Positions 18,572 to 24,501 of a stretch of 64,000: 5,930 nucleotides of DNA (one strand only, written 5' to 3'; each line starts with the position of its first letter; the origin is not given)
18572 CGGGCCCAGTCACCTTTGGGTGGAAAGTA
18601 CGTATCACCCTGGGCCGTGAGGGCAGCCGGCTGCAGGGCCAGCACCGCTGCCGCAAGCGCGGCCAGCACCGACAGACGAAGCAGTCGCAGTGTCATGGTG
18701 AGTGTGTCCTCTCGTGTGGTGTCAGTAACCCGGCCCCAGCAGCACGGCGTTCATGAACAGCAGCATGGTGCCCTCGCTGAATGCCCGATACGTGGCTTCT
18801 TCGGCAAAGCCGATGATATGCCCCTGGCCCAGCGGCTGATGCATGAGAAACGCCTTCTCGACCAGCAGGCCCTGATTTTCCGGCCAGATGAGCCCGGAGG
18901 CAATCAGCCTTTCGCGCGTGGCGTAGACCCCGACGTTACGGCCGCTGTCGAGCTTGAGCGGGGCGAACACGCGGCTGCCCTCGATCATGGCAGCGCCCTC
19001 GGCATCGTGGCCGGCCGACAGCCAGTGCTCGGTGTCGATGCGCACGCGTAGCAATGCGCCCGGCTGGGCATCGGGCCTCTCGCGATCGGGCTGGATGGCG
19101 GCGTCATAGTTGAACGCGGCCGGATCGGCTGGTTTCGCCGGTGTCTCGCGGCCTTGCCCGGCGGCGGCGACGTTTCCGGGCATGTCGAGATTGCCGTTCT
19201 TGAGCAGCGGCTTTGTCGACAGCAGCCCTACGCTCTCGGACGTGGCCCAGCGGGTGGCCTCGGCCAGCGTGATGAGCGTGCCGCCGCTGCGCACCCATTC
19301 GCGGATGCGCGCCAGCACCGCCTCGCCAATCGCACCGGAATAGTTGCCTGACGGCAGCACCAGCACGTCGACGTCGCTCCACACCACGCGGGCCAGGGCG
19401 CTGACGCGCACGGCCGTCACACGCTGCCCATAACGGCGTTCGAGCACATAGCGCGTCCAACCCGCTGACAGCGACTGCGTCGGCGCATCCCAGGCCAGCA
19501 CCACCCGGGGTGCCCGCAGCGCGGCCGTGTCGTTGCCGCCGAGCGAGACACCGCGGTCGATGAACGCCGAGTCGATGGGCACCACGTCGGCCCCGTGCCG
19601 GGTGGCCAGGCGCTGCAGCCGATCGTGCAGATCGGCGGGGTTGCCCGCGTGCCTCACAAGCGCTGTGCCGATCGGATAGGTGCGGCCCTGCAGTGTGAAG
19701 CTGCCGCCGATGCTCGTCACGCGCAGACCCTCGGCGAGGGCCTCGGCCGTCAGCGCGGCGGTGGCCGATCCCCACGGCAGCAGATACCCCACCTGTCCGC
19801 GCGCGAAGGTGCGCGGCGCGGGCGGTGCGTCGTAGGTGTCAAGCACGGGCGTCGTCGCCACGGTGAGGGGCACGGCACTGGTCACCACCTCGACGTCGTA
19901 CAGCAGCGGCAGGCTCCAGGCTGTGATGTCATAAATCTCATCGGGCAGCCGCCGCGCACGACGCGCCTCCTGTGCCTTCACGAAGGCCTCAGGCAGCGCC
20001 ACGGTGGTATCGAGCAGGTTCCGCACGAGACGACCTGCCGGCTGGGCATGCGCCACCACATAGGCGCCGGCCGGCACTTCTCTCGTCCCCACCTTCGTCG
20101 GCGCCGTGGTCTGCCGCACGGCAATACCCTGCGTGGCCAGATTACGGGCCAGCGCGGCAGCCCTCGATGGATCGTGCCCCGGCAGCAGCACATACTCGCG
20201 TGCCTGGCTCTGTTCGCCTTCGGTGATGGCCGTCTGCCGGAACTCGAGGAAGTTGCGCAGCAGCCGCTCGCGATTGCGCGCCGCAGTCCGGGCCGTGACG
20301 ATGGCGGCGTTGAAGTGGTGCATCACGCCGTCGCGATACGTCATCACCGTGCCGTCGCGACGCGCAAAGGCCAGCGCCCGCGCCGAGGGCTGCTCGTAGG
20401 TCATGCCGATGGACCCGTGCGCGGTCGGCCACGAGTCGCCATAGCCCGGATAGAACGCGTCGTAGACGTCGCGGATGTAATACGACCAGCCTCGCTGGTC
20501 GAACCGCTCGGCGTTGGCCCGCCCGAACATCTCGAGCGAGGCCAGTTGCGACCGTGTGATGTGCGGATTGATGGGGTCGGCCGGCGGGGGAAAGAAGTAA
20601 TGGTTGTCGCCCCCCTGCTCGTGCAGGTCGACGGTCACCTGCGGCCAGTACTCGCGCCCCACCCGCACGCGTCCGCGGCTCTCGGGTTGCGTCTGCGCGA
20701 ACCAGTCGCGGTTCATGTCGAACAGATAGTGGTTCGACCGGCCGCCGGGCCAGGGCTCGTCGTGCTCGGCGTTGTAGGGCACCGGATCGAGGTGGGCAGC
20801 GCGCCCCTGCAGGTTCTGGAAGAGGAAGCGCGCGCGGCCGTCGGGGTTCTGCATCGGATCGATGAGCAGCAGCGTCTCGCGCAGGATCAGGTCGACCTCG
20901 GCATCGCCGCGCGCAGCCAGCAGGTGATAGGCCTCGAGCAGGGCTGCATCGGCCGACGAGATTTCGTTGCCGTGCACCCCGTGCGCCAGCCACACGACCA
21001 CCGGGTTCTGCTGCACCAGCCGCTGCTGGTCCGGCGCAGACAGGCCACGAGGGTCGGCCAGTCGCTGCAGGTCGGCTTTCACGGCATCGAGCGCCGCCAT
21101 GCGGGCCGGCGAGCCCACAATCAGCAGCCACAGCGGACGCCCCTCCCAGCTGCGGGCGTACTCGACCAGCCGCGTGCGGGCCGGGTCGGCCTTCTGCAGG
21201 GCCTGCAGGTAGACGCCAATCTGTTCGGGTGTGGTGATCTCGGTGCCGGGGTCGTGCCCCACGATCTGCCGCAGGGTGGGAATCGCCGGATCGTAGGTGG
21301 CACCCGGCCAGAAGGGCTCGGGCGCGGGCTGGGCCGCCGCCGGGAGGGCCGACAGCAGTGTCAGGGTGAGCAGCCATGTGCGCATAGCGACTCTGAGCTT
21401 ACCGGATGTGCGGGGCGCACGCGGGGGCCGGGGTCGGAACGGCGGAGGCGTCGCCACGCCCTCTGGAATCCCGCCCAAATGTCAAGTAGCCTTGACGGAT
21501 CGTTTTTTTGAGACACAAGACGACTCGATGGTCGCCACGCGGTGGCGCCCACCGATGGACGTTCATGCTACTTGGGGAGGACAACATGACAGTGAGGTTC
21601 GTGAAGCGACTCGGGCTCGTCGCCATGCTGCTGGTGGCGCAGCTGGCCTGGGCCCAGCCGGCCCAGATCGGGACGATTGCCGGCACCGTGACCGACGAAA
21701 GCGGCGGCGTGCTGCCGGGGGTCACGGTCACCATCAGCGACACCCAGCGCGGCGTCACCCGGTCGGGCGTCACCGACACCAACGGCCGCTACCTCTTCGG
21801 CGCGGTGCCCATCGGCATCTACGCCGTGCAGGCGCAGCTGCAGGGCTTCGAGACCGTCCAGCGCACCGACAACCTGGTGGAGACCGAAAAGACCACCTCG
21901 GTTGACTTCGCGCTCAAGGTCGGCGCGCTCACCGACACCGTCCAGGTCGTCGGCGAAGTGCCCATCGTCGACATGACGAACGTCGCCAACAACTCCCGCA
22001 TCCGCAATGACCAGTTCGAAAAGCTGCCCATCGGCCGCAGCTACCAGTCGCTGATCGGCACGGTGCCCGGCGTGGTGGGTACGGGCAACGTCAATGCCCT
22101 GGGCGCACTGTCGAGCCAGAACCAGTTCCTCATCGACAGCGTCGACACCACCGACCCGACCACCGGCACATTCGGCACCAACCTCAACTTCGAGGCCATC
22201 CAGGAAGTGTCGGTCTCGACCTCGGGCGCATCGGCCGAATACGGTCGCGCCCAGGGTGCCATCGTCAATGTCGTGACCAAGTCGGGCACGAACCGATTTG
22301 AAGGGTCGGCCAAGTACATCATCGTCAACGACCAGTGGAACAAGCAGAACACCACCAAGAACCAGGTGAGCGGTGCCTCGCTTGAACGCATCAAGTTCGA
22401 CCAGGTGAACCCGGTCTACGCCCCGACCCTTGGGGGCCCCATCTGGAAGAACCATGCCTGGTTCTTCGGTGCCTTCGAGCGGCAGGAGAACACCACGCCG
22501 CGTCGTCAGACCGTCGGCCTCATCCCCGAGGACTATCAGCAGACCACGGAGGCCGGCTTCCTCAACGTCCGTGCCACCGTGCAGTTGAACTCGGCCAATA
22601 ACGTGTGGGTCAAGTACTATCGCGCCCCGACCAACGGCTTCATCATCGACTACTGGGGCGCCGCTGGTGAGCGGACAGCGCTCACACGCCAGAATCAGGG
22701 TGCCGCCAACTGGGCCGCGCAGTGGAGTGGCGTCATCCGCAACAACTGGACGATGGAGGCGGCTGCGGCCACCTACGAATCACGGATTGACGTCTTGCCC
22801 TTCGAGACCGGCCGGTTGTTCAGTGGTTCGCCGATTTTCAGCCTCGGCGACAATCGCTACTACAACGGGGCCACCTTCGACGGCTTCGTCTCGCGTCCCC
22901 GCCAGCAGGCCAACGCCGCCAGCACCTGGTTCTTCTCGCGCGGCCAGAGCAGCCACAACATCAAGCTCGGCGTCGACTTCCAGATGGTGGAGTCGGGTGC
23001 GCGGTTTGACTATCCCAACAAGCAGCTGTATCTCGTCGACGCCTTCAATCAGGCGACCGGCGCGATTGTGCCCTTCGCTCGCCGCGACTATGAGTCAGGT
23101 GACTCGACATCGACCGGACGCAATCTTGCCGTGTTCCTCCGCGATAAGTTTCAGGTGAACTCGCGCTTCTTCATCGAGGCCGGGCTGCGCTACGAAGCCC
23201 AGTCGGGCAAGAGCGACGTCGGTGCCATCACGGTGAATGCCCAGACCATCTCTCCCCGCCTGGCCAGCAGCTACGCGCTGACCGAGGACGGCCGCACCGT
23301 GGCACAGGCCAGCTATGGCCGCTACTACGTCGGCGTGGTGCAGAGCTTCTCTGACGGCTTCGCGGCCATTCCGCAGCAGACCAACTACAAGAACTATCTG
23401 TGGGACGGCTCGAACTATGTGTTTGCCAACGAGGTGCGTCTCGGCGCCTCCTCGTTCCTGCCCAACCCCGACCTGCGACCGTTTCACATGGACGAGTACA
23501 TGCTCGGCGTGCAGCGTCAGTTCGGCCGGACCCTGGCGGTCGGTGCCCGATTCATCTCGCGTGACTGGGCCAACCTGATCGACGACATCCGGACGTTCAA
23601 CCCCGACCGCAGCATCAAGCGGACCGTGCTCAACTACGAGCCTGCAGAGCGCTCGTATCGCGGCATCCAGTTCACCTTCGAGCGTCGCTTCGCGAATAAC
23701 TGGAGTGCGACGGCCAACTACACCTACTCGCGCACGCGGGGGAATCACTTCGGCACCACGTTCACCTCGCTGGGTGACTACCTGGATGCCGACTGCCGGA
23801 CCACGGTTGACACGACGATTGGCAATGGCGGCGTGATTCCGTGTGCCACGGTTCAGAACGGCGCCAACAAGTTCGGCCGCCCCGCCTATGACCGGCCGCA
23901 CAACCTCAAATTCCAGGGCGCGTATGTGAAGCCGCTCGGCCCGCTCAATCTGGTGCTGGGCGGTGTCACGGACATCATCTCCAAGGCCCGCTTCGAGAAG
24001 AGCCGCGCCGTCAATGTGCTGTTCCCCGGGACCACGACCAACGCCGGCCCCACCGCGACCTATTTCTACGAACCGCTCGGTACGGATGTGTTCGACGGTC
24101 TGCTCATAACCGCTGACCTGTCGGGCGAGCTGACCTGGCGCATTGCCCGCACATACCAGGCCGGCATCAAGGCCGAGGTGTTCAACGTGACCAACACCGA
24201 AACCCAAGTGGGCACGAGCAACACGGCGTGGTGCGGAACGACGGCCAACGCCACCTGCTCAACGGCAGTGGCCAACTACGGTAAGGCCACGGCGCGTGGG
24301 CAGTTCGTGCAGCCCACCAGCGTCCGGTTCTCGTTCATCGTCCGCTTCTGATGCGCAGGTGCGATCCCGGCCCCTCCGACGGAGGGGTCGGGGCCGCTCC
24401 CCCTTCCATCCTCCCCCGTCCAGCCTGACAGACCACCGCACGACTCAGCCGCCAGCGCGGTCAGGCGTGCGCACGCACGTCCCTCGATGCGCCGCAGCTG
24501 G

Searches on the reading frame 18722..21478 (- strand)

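Call 72: search_protein_families(library=pfam, proteins=[window:18722-21478:-], max_evalue=0.00001)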
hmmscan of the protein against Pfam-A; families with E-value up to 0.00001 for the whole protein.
window:18722-21478:- (918 aa): 1 family
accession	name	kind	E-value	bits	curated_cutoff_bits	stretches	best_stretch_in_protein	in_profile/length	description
PF00246.29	Peptidase_M14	-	6.5e-18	65.8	21.6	1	90-263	4-137/286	Zinc carboxypeptidase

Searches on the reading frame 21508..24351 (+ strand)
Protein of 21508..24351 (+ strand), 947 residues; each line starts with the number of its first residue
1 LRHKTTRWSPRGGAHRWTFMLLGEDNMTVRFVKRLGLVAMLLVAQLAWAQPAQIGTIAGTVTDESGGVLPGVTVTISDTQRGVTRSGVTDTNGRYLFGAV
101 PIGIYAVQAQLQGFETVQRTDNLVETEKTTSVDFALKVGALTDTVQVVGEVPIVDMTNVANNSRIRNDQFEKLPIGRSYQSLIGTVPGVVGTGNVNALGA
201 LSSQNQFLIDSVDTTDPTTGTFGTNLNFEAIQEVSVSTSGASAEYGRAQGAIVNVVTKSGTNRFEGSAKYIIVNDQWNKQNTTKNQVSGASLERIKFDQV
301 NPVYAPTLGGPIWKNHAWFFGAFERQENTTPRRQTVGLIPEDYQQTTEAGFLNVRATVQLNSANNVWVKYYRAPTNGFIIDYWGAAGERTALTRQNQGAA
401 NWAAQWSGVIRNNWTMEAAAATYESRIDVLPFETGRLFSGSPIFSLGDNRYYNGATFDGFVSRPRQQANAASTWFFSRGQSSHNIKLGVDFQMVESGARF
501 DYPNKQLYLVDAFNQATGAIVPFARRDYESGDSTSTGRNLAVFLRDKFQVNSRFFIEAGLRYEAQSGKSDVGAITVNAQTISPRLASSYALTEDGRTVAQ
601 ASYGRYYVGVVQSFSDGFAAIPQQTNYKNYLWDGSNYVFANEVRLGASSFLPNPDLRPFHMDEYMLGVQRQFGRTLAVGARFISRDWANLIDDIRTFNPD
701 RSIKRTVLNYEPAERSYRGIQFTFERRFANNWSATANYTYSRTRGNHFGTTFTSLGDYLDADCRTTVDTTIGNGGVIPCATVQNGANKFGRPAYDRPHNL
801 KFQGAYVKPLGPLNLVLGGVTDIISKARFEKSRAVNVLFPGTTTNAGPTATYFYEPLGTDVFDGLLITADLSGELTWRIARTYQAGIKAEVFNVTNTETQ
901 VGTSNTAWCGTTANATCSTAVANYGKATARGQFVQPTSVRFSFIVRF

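Call 72: search_protein_families(library=pfam, proteins=[window:21508-24351:+], max_evalue=0.00001)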
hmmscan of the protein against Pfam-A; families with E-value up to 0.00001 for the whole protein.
window:21508-24351:+ (947 aa): 3 families
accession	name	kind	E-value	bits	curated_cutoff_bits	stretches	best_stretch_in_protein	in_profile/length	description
PF25183.1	OMP_b-brl_4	-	1.2e-27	97.1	30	2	570-814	427-683/838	Outer membrane beta barrel domain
PF13620.12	CarboxypepD_reg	-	1.8e-18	67.1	32.3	1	56-137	1-82/82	Carboxypeptidase regulatory-like domain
PF13715.12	CarbopepD_reg_2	-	1.5e-08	35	32.2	1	57-140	1-80/88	CarboxypepD_reg-like domain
